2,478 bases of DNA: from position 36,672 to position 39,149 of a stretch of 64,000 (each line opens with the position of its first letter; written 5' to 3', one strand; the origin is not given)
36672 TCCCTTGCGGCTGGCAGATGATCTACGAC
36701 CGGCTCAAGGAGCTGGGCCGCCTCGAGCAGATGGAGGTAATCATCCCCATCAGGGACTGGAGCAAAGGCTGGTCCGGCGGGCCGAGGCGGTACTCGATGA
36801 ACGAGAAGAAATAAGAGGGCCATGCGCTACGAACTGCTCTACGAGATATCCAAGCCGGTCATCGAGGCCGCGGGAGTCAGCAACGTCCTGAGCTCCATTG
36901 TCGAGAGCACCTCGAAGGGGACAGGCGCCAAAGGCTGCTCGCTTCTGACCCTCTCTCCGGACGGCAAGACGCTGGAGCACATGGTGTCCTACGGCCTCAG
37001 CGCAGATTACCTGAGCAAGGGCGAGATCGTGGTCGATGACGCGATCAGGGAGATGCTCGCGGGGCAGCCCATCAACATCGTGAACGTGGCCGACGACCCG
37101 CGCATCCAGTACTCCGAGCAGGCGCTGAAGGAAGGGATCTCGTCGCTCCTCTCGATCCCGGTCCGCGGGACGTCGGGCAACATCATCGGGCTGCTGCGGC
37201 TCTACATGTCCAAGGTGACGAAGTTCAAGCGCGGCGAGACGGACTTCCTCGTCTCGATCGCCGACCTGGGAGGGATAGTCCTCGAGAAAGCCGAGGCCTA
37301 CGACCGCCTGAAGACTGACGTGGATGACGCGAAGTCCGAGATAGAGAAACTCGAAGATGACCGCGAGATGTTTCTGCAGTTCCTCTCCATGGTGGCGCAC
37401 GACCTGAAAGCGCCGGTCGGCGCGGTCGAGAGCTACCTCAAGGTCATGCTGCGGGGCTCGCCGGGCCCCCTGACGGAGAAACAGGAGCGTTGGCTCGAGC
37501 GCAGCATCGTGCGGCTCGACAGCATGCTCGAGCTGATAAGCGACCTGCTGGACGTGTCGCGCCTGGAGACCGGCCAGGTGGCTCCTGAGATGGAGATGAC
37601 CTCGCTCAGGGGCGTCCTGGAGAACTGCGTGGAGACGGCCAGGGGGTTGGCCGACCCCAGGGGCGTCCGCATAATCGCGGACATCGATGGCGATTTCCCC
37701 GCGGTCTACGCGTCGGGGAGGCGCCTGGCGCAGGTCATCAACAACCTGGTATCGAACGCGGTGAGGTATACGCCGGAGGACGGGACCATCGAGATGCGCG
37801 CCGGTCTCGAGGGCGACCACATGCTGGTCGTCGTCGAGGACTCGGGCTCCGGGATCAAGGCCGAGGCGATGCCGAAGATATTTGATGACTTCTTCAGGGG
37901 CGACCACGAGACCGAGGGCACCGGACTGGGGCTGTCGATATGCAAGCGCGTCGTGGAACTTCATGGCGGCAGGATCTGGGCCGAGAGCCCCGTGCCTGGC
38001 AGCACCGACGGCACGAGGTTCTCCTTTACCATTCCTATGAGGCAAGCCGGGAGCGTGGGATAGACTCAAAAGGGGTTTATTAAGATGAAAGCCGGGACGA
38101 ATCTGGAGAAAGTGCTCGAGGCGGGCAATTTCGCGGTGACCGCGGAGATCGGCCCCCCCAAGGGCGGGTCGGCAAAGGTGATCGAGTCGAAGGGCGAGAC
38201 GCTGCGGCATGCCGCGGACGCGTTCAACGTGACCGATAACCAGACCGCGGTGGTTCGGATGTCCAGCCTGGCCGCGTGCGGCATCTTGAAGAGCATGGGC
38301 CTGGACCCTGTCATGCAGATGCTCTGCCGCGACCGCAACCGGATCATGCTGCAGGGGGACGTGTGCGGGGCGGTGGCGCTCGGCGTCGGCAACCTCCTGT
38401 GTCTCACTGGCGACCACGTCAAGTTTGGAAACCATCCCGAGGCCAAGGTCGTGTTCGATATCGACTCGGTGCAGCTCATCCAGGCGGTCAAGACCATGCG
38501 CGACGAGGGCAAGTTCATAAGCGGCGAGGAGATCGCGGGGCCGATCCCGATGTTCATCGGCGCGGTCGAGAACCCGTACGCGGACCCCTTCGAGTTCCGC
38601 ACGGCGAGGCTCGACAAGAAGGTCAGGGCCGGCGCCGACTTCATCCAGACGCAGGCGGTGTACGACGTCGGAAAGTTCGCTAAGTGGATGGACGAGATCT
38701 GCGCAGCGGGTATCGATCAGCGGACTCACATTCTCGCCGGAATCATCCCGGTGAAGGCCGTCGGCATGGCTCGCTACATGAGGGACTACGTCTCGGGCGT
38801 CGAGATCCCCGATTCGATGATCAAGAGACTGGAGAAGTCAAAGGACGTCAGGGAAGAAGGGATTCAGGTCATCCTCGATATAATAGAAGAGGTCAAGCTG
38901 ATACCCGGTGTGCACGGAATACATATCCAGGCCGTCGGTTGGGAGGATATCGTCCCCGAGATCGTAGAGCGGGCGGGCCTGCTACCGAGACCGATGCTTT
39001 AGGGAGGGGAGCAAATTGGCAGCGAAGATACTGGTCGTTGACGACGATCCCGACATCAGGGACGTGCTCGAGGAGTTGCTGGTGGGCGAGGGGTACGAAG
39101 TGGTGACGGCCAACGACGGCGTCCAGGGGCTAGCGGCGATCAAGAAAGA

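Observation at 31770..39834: Formate dehydrogenase-MetV/MetF operon with signalling genes wired into it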

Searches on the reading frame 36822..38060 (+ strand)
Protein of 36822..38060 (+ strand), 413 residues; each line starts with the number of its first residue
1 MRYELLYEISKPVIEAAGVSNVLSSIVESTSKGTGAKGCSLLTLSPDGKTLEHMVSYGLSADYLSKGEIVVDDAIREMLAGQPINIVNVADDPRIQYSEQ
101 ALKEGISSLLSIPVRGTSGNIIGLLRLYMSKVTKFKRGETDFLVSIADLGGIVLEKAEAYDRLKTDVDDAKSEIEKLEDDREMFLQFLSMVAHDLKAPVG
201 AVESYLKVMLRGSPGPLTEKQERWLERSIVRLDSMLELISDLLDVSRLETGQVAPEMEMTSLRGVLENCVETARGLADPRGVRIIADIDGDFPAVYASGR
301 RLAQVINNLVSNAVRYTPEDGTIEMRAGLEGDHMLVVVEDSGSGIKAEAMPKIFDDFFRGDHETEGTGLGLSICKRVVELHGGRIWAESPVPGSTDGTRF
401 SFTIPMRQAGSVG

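Call 5: search_protein_families(library=pfam, proteins=[window:36822-38060:+], max_evalue=0.01)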
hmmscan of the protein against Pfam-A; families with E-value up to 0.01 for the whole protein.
window:36822-38060:+ (413 aa): 6 families
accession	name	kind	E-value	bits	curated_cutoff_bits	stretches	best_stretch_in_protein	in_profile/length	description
PF02518.31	HATPase_c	-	3.1e-30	105.3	26.4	1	300-407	4-110/111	Histidine kinase-, DNA gyrase B-, and HSP90-like ATPase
PF00512.31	HisKA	-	1.2e-14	54.5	26.9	1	186-251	4-66/66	His Kinase A (phospho-acceptor) domain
PF01590.32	GAF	-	1.2e-10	42.5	22.4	1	22-153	5-132/133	GAF domain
PF13185.12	GAF_2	-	2.8e-10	41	28.6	1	19-155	4-136/136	GAF domain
PF13581.12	HATPase_c_2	-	0.00033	21.1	27.4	1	309-378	39-109/127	Histidine kinase-like ATPase domain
PF13492.12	GAF_3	-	0.00049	21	27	1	22-155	5-128/129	GAF domain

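Call 42: search_protein_families(library=ncbifam, proteins=[window:36822-38060:+], max_evalue=0.001)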
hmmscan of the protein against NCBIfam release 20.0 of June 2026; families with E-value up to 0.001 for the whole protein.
window:36822-38060:+ (413 aa): 85 families (the best 25 are shown)
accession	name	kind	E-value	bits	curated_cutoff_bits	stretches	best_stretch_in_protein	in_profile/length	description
NF006800.0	PRK09303.1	equivalog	4.9e-45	154.1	342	1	162-408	129-379/383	histidine kinase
NF041880.1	EPS_EpsF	equivalog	4e-44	150.9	900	1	164-401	254-488/492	response regulator EpsF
TIGR02966.1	phoR_proteo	equivalog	1.2e-43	149.4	334.2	1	174-404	104-333/333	phosphate regulon sensor histidine kinase PhoR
NF033092.0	HK_WalK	equivalog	1.1e-42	146.4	725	1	172-406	363-594/594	cell wall metabolism sensor histidine kinase WalK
NF046044.1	PnpS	equivalog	3.3e-41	141.6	400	1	173-405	162-390/390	two-component system histidine kinase PnpS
TIGR01386.1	cztS_silS_copS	subfamily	1.9e-39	136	292.55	1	174-403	231-455/457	heavy metal sensor histidine kinase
NF040691.1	MtrAB_MtrB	equivalog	1.2e-37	130.2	450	1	170-409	257-495/507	MtrAB system histidine kinase MtrB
TIGR02956.1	TMAO_torS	equivalog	3.7e-37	127.9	676.5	1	186-409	466-685/967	TMAO reductase system sensor histidine kinase/response regulator TorS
NF008468.0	PRK11360.1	equivalog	2.5e-34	118.7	646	1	188-409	400-611/616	two-component system sensor histidine kinase AtoS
NF011874.0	PRK15347.1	equivalog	3.9e-34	117.9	852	1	167-408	384-616/921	two component system sensor kinase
NF047874.1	MASE3_PAS_HK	subfamily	1.9e-32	112.9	560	1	166-408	380-627/655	MASE3 domain-containing sensor histidine kinase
NF008312.0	PRK11100.1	equivalog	4.9e-32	111.4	356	1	175-388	248-459/477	two-component system sensor histidine kinase CreC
NF033091.0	HK_VanS_ACDEFG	equivalog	7.2e-32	110.7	400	1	160-389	53-281/293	vancomycin resistance histidine kinase VanS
NF038297.2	hybrid_HK_HrmK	equivalog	2.3e-31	109.1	725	1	141-410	192-461/607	hybrid histidine kinase/response regulator HrmK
NF033093.1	HK_VicK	exception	4.4e-31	108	680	1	172-405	200-434/448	cell wall metabolism sensor histidine kinase VicK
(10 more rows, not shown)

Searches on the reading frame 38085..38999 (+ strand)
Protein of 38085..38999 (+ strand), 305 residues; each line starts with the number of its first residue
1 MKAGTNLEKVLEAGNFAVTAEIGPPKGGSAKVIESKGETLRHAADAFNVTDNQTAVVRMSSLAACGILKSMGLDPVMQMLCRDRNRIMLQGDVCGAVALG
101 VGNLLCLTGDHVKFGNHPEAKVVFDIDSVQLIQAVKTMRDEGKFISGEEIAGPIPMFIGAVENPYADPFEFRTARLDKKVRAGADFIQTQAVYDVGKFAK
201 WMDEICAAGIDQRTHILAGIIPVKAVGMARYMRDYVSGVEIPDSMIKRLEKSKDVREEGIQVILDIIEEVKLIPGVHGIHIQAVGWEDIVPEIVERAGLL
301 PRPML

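Call 5: search_protein_families(library=pfam, proteins=[window:38085-38999:+], max_evalue=0.01)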
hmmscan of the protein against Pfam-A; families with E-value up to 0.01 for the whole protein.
window:38085-38999:+ (305 aa): 1 family
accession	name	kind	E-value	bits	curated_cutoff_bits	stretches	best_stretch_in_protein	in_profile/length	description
PF02219.23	MTHFR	-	2.2e-41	142.6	24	1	7-298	2-287/287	Methylenetetrahydrofolate reductase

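Call 31: search_solved_structures(query=window:38085-38999:+, max_evalue=0.001, show_alignments=1)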
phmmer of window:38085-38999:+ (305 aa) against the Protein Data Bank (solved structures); distinct sequences matched with E-value up to 0.001: 16.
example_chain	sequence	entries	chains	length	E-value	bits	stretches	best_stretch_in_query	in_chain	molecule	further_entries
6fcx_A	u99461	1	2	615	2.4e-11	46.7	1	62-300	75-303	Methylenetetrahydrofolate reductase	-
8qa4_A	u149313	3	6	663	3e-11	46.4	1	62-300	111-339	Methylenetetrahydrofolate reductase (NADPH)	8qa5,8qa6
1v93_A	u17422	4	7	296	5.9e-11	45.4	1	37-301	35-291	5,10-Methylenetetrahydrofolate reductase | Methylenetetrahydrofolate reductase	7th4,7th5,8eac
3apt_A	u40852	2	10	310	6.9e-11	45.2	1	37-301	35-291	Methylenetetrahydrofolate reductase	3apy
6fnu_A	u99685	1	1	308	1.3e-09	41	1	68-296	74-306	Methylenetetrahydrofolate reductase 1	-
8uy2_A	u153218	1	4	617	9e-08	35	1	71-303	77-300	Methylenetetrahydrofolate reductase-like protein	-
8uy1_D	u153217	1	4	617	9.8e-08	34.8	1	71-303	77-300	Methylenetetrahydrofolate reductase-like protein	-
3fst_A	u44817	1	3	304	1.1e-05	28.1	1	164-286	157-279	5,10-methylenetetrahydrofolate reductase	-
3fsu_A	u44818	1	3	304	1.1e-05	28.1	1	164-286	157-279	5,10-methylenetetrahydrofolate reductase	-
1b5t_A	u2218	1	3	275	1.8e-05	27.4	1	164-285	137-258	PROTEIN (METHYLENETETRAHYDROFOLATE REDUCTASE)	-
1zp3_A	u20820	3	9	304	2e-05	27.2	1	164-286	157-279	5,10-methylenetetrahydrofolate reductase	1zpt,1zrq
1zp4_A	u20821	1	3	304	2e-05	27.2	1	164-286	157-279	5,10-methylenetetrahydrofolate reductase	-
6pey_A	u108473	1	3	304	2.3e-05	27.1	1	165-286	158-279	Methylenetetrahydrofolate reductase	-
5ume_A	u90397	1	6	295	3.1e-05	26.6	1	164-294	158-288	5,10-methylenetetrahydrofolate reductase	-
2fmn_A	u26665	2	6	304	7.3e-05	25.4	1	164-286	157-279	5,10-methylenetetrahydrofolate reductase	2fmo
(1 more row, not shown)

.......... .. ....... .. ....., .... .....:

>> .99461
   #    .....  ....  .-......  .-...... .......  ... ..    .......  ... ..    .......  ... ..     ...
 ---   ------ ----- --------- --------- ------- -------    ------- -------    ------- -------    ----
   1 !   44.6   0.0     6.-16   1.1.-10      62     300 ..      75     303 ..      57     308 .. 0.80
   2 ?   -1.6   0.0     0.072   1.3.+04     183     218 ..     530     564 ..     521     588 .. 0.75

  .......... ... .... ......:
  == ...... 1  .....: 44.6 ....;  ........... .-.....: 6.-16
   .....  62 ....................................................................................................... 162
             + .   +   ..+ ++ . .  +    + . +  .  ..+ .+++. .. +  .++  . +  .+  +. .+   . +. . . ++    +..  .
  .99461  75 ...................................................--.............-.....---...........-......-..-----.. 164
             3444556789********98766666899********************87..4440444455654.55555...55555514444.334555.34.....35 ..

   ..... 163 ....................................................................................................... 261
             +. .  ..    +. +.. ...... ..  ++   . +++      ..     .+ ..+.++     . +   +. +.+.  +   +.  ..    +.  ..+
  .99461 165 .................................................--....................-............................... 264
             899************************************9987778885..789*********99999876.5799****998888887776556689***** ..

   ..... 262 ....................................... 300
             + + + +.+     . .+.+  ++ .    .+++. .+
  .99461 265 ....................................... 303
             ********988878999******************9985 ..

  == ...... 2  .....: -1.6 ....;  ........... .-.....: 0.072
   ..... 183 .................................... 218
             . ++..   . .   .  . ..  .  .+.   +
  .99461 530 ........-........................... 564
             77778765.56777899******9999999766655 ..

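Call 42: search_protein_families(library=ncbifam, proteins=[window:38085-38999:+], max_evalue=0.001)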
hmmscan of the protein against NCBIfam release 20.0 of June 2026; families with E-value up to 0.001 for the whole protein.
window:38085-38999:+ (305 aa): 4 families
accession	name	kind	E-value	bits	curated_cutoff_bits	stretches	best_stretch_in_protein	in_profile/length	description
NF006396.0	PRK08645.1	equivalog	3.7e-58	197.1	453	1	4-281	311-585/611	bifunctional homocysteine S-methyltransferase/methylenetetrahydrofolate reductase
TIGR00676.1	fadh2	equivalog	5.4e-22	78.4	293.7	1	21-296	4-273/275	methylenetetrahydrofolate reductase [NAD(P)H]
TIGR00677.1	fadh2_euk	equivalog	8.4e-22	77.8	310.05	1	64-301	51-279/281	methylenetetrahydrofolate reductase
NF006950.0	PRK09432.1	equivalog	6.1e-08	32.3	382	1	174-267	167-261/296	methylenetetrahydrofolate reductase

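Call 65: find_related_loci(query=A4, collection=metagenome_contigs, flank=10000)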
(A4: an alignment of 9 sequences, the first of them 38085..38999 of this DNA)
Query A4 (305 aa) in metagenome_contigs; peptide patterns used: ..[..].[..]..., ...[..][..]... (x = any residue, [..] = any of these).
600 stretches matched a pattern (row limit reached: there are more); 567 encode a relative of the query (tblastn E <= 1e-3); the best 80 are kept; 80 distinct loci.
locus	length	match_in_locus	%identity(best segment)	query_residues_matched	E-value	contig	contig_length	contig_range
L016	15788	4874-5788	86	1-305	0e+0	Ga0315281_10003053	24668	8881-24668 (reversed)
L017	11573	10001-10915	87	1-305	2e-175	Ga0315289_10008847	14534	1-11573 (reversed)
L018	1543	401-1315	77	1-305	3e-178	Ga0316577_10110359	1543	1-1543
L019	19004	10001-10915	75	1-305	3e-160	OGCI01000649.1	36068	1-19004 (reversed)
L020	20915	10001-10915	84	1-305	9e-169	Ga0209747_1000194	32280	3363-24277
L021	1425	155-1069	71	1-305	1e-169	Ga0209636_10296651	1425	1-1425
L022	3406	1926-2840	70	1-305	4e-161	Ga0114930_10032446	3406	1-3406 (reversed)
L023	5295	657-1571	70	1-305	6e-156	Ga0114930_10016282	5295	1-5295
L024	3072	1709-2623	71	1-305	3e-161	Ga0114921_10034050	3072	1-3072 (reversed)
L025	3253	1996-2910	70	1-305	2e-160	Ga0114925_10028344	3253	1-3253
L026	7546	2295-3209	70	1-305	5e-153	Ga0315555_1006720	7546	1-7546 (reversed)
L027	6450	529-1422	72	1-298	9e-153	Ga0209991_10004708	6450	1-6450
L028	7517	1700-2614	70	1-305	6e-152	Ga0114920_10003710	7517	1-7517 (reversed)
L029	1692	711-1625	69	1-305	9e-165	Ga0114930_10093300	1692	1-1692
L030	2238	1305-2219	70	1-305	4e-162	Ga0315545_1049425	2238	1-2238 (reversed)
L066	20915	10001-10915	67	1-305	3e-148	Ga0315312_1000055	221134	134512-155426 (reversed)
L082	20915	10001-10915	68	1-305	6e-147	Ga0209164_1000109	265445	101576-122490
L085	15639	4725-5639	67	1-305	1e-146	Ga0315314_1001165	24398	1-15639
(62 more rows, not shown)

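Call 68: search_protein_families(library=pfam, proteins=[L066:700-1593:+, L066:1600-3156:+, L066:3137-3679:+, L066:3661-4374:+, L066:4406-5524:+, L066:6403-7968:+, L085:700-2256:+, L085:2210-2752:+, L082:5728-8787:+, L082:13189-15132:+], max_evalue=0.0001)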
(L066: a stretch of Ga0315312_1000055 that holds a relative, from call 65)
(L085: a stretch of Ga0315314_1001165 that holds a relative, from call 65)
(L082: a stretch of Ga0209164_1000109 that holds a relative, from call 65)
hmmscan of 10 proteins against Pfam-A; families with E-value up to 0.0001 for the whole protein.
L066:700-1593:+ (298 aa): 2 families
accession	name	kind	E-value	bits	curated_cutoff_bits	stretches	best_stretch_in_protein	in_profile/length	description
PF14720.11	NiFe_hyd_SSU_C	-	7.1e-33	113.3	27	1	201-279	1-80/80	NiFe/NiFeSe hydrogenase small subunit C-terminal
PF01058.29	Oxidored_q6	-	2.7e-25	89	27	1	19-179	1-127/128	NADH ubiquinone oxidoreductase, 20 Kd subunit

L066:1600-3156:+ (519 aa): 1 family
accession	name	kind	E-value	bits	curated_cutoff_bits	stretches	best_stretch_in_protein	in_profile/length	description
PF00374.24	NiFeSe_Hases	-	6.4e-162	540.5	25.8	1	38-504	1-508/508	Nickel-dependent hydrogenase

L066:3137-3679:+ (181 aa): 1 family
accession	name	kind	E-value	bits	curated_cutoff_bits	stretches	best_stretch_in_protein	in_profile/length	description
PF01750.23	HycI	-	2e-27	96.1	23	1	43-168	1-129/130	Hydrogenase maturation protease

L066:3661-4374:+ (238 aa): 1 family
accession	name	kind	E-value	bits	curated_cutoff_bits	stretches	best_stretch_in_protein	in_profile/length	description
PF12225.13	DUF5981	-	7.9e-33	112.5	23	1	117-211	2-95/95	Methylene-tetrahydrofolate reductase C terminal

L066:4406-5524:+ (373 aa): 0 families

L066:6403-7968:+ (522 aa): 10 families
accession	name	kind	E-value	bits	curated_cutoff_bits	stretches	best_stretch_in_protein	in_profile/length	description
PF14691.11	Fer4_20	-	3.3e-24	85.3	25.8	2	14-92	30-111/113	Dihydroprymidine dehydrogenase domain II, 4Fe-4S cluster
PF02662.21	FlpD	-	1.1e-15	58.2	22.3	1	400-510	2-113/123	Methyl-viologen-reducing hydrogenase, delta subunit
PF13450.12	NAD_binding_8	-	1.2e-07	32.3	21.9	1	109-164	1-52/68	NAD(P)-binding Rossmann-like domain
PF07992.20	Pyr_redox_2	-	9.8e-07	28.9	26.1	1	106-203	2-112/291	Pyridine nucleotide-disulphide oxidoreductase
PF00037.32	Fer4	-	1.2e-05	25.3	21.1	1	349-371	1-23/24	4Fe-4S binding domain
PF14697.11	Fer4_21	-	1.3e-05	25.6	35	1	319-371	1-57/59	4Fe-4S dicluster domain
PF12837.12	Fer4_6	-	1.8e-05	24.9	25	1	349-371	2-24/24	4Fe-4S binding domain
PF13187.11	Fer4_9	-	2e-05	25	27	0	325-371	1-52/52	4Fe-4S dicluster domain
PF13237.11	Fer4_10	-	5.9e-05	23.4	25.5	1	321-367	4-53/53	4Fe-4S dicluster domain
PF12838.12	Fer4_7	-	8.3e-05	23.4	27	1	325-370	1-52/52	4Fe-4S dicluster domain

L085:700-2256:+ (519 aa): 1 family
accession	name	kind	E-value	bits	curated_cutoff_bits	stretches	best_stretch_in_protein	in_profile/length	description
PF00374.24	NiFeSe_Hases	-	6.2e-155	517.4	25.8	1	38-504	1-508/508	Nickel-dependent hydrogenase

L085:2210-2752:+ (181 aa): 1 family
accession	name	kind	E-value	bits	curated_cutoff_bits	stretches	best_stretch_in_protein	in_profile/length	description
PF01750.23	HycI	-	1.5e-23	83.5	23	1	50-176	1-129/130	Hydrogenase maturation protease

L082:5728-8787:+ (1020 aa): 21 families
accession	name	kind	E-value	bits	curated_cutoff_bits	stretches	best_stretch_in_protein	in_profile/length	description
PF07992.20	Pyr_redox_2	-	2e-22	80.4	26.1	2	611-719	4-114/291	Pyridine nucleotide-disulphide oxidoreductase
PF12831.13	FAD_oxidored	-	3.4e-18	66.6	27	2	611-672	3-67/416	FAD dependent oxidoreductase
PF13450.12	NAD_binding_8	-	1.4e-15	57.7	21.9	2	612-651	1-40/68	NAD(P)-binding Rossmann-like domain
PF00037.32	Fer4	-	7.3e-15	54.5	21.1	0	117-135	2-20/24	4Fe-4S binding domain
PF00890.30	FAD_binding_2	-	1.8e-14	54.2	20.4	2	611-644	3-36/414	FAD binding domain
PF13738.12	Pyr_redox_3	-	3.9e-11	43.2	30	1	611-714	168-267/305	Pyridine nucleotide-disulphide oxidoreductase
PF01266.30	DAO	-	8.7e-11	42.4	27.9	1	611-643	3-35/353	FAD dependent oxidoreductase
PF13237.11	Fer4_10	-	2.6e-10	40.5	25.5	1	947-993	4-53/53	4Fe-4S dicluster domain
PF12838.12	Fer4_7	-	4.5e-10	40.3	27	1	952-996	2-52/52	4Fe-4S dicluster domain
PF03486.20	HI0933_like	-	4.8e-10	39.7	50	0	611-643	4-36/244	HI0933-like protein Rossmann domain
PF00070.33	Pyr_redox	-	3.7e-09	37.4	22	0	22-56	1-35/82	Pyridine nucleotide-disulphide oxidoreductase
PF12797.12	Fer4_2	-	5.7e-09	35.8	24.5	0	116-134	3-21/22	4Fe-4S binding domain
PF12837.12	Fer4_6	-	9.3e-09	35.3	25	0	118-135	4-21/24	4Fe-4S binding domain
PF01134.28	GIDA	-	1.1e-08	35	22.1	0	611-639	3-31/391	Glucose inhibited division protein A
PF13534.11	Fer4_17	-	1.1e-07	32.7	22.2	0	121-137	44-60/61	4Fe-4S dicluster domain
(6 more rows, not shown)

L082:13189-15132:+ (648 aa): 12 families
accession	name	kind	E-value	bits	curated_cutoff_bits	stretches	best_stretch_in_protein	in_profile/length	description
PF07992.20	Pyr_redox_2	-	1.2e-38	133.6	26.1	2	98-391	2-291/291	Pyridine nucleotide-disulphide oxidoreductase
PF14691.11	Fer4_20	-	3.6e-22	78.8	25.8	1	7-84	30-110/113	Dihydroprymidine dehydrogenase domain II, 4Fe-4S cluster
PF13738.12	Pyr_redox_3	-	6.3e-16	58.9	30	1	215-375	154-305/305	Pyridine nucleotide-disulphide oxidoreductase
PF00070.33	Pyr_redox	-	1.2e-12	48.6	22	2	98-138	1-41/82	Pyridine nucleotide-disulphide oxidoreductase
PF02662.21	FlpD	-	1.2e-11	45.2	22.3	1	579-642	34-97/123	Methyl-viologen-reducing hydrogenase, delta subunit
PF13450.12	NAD_binding_8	-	1.6e-10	41.5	21.9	1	101-138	1-38/68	NAD(P)-binding Rossmann-like domain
PF12831.13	FAD_oxidored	-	2.1e-09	37.6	27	1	99-139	2-42/416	FAD dependent oxidoreductase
PF01266.30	DAO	-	5.4e-07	29.9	27.9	1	98-133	1-37/353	FAD dependent oxidoreductase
PF01593.30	Amino_oxidase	-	3.5e-06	27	19.8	0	107-133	2-28/443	Flavin containing amine oxidoreductase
PF01946.23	Thi4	-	3.8e-06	26.8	26.2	0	94-141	15-63/235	Thi4 family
PF13187.11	Fer4_9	-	5.7e-05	23.5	27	1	479-523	2-52/52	4Fe-4S dicluster domain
PF01262.27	AlaDh_PNT_C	-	5.7e-05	23.1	23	0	98-129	30-61/214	Alanine dehydrogenase/PNT, C-terminal domain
